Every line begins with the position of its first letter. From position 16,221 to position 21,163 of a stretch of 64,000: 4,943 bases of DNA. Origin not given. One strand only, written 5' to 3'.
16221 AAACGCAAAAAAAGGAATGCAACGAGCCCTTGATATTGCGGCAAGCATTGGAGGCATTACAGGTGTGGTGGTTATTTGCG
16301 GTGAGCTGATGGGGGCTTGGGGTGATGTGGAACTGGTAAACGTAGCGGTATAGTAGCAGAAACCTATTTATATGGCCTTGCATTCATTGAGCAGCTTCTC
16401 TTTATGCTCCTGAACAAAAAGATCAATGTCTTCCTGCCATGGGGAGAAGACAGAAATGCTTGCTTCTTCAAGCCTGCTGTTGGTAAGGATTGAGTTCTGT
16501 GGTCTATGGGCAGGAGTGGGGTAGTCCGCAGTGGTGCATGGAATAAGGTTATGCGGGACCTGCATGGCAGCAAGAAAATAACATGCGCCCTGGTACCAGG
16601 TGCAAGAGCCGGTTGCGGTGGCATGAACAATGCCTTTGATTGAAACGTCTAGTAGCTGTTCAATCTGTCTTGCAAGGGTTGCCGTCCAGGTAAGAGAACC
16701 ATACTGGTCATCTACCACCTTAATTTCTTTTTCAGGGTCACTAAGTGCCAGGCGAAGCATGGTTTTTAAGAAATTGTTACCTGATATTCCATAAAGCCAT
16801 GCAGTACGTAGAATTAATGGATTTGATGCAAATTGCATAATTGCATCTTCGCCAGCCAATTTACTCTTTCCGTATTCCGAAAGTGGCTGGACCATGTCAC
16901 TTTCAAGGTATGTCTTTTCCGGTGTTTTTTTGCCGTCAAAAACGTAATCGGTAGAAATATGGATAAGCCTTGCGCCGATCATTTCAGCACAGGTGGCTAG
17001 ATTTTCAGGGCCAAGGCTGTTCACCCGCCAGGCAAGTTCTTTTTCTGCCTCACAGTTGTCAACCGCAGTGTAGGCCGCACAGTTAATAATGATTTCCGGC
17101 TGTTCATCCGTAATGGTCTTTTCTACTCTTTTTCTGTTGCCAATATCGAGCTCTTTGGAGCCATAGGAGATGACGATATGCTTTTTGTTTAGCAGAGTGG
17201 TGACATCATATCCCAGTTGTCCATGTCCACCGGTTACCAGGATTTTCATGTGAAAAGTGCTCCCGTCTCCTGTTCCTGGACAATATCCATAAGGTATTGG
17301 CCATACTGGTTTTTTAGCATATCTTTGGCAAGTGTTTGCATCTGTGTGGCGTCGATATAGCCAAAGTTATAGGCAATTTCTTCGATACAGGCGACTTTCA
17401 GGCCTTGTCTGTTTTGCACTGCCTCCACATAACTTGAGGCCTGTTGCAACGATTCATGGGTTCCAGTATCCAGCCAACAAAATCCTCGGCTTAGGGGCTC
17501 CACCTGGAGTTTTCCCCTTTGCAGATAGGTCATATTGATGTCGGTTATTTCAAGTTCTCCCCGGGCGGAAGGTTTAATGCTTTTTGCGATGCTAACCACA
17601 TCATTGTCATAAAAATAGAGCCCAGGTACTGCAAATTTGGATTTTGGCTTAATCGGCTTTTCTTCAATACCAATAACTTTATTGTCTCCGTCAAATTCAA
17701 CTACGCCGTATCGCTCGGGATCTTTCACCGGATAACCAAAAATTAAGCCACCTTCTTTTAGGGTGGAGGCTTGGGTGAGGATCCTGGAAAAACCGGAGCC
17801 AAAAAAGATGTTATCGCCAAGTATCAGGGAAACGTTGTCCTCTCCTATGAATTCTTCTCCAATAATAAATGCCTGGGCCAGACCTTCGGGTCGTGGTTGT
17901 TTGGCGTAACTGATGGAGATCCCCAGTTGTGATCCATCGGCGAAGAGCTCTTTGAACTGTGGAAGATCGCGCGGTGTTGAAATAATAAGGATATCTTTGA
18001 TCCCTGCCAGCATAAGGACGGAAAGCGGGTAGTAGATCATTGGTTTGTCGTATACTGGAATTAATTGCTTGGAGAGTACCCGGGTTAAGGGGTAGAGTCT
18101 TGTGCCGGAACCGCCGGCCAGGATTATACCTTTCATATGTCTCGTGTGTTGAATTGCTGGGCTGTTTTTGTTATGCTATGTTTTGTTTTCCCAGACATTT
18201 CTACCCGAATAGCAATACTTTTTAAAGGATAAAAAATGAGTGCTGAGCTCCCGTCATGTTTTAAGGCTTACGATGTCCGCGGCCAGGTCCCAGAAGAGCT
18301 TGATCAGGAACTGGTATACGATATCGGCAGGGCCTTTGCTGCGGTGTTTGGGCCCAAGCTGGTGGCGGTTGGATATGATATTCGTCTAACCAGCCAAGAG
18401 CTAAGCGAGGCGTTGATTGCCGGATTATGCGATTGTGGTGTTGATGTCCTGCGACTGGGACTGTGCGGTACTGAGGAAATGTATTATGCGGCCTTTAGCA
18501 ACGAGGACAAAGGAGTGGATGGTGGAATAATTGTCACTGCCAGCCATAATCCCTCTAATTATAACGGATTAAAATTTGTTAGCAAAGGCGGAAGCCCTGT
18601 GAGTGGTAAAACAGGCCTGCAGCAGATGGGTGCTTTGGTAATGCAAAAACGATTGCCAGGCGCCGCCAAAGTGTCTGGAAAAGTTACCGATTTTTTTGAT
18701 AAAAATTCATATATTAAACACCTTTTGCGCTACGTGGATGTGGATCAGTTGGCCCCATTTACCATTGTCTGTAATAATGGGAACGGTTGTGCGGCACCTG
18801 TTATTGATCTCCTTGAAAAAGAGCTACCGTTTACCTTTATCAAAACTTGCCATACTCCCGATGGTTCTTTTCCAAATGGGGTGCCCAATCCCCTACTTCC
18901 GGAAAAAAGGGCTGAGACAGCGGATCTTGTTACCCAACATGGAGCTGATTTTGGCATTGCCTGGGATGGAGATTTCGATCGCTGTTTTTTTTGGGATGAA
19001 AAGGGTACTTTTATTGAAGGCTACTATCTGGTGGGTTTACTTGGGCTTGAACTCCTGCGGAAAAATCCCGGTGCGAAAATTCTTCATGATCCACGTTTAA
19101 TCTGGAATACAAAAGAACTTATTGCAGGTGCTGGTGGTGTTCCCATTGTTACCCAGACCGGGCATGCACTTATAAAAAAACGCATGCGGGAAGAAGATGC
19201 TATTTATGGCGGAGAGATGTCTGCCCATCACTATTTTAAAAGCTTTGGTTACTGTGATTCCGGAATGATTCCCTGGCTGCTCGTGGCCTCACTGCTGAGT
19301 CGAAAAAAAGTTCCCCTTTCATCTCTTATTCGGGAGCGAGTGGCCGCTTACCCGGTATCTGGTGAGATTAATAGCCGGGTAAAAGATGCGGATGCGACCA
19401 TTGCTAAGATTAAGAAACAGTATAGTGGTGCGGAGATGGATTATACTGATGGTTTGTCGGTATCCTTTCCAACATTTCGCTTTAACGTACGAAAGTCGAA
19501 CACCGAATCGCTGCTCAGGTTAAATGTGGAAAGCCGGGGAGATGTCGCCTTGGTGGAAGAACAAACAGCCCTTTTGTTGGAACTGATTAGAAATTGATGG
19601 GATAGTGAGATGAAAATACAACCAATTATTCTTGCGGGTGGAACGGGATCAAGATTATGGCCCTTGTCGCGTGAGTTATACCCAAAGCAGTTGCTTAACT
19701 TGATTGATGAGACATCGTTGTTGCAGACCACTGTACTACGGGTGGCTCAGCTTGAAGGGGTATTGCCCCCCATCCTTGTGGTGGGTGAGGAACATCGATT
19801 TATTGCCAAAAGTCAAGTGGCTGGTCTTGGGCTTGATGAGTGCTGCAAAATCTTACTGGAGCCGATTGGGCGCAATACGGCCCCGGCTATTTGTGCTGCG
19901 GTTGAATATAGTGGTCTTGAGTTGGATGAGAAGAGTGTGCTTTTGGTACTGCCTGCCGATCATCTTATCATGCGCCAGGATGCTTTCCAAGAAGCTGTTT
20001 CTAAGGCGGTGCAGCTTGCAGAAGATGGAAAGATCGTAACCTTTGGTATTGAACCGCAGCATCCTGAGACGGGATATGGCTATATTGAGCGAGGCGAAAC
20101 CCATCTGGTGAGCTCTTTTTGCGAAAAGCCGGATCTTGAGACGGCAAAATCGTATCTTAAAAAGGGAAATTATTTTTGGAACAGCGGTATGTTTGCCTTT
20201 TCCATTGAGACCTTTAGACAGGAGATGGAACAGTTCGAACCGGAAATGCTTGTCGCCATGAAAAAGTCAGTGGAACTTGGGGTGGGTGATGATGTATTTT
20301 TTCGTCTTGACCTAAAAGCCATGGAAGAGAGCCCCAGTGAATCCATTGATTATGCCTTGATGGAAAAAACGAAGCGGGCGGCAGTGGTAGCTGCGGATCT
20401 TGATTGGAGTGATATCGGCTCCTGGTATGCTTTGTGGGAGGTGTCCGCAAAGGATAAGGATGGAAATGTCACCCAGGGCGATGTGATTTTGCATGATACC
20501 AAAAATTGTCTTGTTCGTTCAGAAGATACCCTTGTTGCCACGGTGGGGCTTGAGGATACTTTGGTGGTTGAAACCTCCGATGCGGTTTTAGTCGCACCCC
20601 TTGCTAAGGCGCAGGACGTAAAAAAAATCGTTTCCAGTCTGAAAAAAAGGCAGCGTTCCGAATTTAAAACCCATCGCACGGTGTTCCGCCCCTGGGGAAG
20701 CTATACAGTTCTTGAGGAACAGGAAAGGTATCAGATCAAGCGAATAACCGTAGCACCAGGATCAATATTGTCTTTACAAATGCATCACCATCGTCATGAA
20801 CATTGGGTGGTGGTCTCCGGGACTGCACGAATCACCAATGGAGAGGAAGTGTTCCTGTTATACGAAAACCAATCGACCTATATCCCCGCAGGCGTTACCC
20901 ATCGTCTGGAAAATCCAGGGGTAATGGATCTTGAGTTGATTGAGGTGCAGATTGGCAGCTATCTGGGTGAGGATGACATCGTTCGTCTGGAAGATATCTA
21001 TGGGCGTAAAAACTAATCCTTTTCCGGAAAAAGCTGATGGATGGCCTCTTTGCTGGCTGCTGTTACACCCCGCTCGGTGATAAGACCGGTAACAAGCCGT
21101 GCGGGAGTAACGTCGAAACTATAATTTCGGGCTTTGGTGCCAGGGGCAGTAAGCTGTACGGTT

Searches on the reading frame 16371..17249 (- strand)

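Call 55: search_protein_families(library=pfam, proteins=[window:16371-17249:-], max_evalue=0.0001)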
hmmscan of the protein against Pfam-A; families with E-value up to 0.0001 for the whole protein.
window:16371-17249:- (293 aa): 5 families
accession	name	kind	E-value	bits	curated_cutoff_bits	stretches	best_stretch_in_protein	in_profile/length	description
PF04321.23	RmlD_sub_bind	-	7.2e-91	304.7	27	1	1-282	1-285/287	RmlD substrate binding domain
PF01370.27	Epimerase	-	2.3e-23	83.3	20.9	1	3-170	1-195/240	NAD dependent epimerase/dehydratase family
PF16363.11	GDP_Man_Dehyd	-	7e-14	52.5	27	1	33-141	58-168/332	GDP-mannose 4,6 dehydratase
PF02719.21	Polysacc_synt_2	-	5.1e-09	36.2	20.2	1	34-103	61-131/293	Polysaccharide biosynthesis protein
PF07993.18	NAD_binding_4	-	2.8e-06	27.1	20.1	1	49-148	87-203/258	Male sterility protein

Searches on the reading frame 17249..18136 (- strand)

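Call 55: search_protein_families(library=pfam, proteins=[window:17249-18136:-], max_evalue=0.0001)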
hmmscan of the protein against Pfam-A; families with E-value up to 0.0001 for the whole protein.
window:17249-18136:- (296 aa): 2 families
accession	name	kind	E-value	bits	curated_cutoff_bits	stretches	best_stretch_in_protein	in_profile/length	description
PF00483.29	NTP_transferase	-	1.8e-74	250.9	21.2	1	2-238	1-243/245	Nucleotidyl transferase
PF12804.13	NTP_transf_3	-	6.5e-08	33.3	27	1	3-125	1-112/160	MobA-like NTP transferase domain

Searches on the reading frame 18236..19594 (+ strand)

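Call 55: search_protein_families(library=pfam, proteins=[window:18236-19594:+], max_evalue=0.0001)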
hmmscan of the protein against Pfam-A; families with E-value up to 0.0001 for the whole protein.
window:18236-19594:+ (453 aa): 4 families
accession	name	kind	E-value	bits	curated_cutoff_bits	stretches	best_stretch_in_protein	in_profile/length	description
PF02878.22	PGM_PMM_I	-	1.1e-32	113.1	22.5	1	9-125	4-122/138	Phosphoglucomutase/phosphomannomutase, alpha/beta/alpha domain I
PF02880.22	PGM_PMM_III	-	3e-22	79.3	20.7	1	262-372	2-115/115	Phosphoglucomutase/phosphomannomutase, alpha/beta/alpha domain III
PF02879.22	PGM_PMM_II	-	8.8e-19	68.4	29.3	1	158-257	2-103/103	Phosphoglucomutase/phosphomannomutase, alpha/beta/alpha domain II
PF00408.26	PGM_PMM_IV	-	2.7e-09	37.4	23.1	1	377-443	1-61/68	Phosphoglucomutase/phosphomannomutase, C-terminal domain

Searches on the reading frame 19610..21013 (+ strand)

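Call 55: search_protein_families(library=pfam, proteins=[window:19610-21013:+], max_evalue=0.0001)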
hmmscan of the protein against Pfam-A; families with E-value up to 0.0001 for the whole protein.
window:19610-21013:+ (468 aa): 5 families
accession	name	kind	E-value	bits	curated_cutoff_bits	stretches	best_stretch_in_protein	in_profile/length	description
PF00483.29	NTP_transferase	-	1.8e-55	188.6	21.2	1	5-283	2-243/245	Nucleotidyl transferase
PF01050.24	MannoseP_isomer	-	3.4e-55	185.6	23.6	1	348-462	2-116/116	Mannose-6-phosphate isomerase C-terminal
PF22640.1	ManC_GMP_beta-helix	-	3.8e-17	62.4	27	1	290-344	1-55/55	MannoseP isomerase/GMP-like beta-helix domain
PF07883.17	Cupin_2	-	8.3e-11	41.9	27.2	1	379-446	3-69/70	Cupin domain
PF12804.13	NTP_transf_3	-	1.4e-09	38.8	27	1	6-152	2-130/160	MobA-like NTP transferase domain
